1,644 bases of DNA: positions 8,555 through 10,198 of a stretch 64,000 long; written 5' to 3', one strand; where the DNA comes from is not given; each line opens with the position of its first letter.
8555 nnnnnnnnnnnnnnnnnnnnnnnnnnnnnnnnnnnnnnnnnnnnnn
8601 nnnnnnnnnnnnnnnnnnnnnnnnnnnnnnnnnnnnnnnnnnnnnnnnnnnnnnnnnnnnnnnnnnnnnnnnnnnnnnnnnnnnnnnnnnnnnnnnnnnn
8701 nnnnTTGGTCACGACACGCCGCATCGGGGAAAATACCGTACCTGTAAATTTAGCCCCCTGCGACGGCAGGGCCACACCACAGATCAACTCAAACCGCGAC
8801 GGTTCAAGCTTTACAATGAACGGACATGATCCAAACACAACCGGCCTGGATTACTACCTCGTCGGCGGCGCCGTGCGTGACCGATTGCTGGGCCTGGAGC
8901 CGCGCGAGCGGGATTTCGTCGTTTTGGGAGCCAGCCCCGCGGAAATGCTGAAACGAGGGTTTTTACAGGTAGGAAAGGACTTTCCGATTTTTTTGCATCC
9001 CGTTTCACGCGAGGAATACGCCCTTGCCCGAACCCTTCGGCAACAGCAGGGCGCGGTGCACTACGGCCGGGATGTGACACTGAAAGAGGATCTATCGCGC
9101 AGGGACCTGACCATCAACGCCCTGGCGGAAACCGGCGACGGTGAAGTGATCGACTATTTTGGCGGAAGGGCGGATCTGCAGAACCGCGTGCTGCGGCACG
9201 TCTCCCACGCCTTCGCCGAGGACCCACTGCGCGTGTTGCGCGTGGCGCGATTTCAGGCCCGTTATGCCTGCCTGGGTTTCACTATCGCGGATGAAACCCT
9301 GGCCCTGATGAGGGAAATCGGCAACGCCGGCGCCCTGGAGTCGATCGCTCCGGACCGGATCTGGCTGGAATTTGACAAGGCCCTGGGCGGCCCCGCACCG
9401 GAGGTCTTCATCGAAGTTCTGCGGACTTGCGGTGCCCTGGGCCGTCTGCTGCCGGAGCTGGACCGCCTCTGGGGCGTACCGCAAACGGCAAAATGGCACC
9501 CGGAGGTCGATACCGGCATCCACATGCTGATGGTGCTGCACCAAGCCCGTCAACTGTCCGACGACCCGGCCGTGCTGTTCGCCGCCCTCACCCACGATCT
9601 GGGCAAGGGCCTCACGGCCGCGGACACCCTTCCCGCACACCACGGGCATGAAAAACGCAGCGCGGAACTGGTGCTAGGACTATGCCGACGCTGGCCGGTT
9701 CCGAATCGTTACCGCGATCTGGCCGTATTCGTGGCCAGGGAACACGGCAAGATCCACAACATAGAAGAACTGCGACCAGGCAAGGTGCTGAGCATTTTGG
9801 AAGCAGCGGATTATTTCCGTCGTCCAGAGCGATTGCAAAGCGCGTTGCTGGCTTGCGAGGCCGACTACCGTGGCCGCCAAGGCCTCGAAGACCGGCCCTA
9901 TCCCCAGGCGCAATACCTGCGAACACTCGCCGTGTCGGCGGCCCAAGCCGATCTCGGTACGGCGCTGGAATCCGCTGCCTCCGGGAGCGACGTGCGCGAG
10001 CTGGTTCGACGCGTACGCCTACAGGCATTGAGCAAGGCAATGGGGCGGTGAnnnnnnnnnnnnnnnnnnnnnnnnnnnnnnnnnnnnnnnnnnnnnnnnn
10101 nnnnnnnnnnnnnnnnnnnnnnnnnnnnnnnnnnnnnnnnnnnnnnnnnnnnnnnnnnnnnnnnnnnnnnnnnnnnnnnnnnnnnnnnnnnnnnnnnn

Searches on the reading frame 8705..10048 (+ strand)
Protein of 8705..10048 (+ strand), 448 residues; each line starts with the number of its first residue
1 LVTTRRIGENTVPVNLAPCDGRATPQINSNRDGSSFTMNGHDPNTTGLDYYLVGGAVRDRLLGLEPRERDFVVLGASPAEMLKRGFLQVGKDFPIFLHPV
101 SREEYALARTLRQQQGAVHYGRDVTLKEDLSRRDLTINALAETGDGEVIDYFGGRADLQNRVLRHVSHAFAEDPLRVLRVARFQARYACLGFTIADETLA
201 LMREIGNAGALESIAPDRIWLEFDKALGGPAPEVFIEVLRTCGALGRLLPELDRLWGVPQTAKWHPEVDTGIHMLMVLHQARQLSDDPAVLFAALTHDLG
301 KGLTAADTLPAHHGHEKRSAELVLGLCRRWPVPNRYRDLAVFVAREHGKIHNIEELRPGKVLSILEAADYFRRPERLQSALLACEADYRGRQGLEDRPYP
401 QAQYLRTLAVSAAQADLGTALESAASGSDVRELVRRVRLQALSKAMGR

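Call 68: search_protein_families(library=pfam, proteins=[window:8705-10048:+], max_evalue=0.0001)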
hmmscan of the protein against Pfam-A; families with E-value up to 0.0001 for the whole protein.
window:8705-10048:+ (448 aa): 3 families
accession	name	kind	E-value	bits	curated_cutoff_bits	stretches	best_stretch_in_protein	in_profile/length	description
PF01743.26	PolyA_pol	-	8.9e-20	71.7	23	1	51-164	2-126/126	Poly A polymerase head domain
PF12627.12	PolyA_pol_RNAbd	-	1.3e-11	44.5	22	1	191-253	1-61/64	Probable RNA and SrmB- binding site of polymerase A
PF01966.28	HD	-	8.4e-10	39.4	22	1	271-387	2-111/116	HD domain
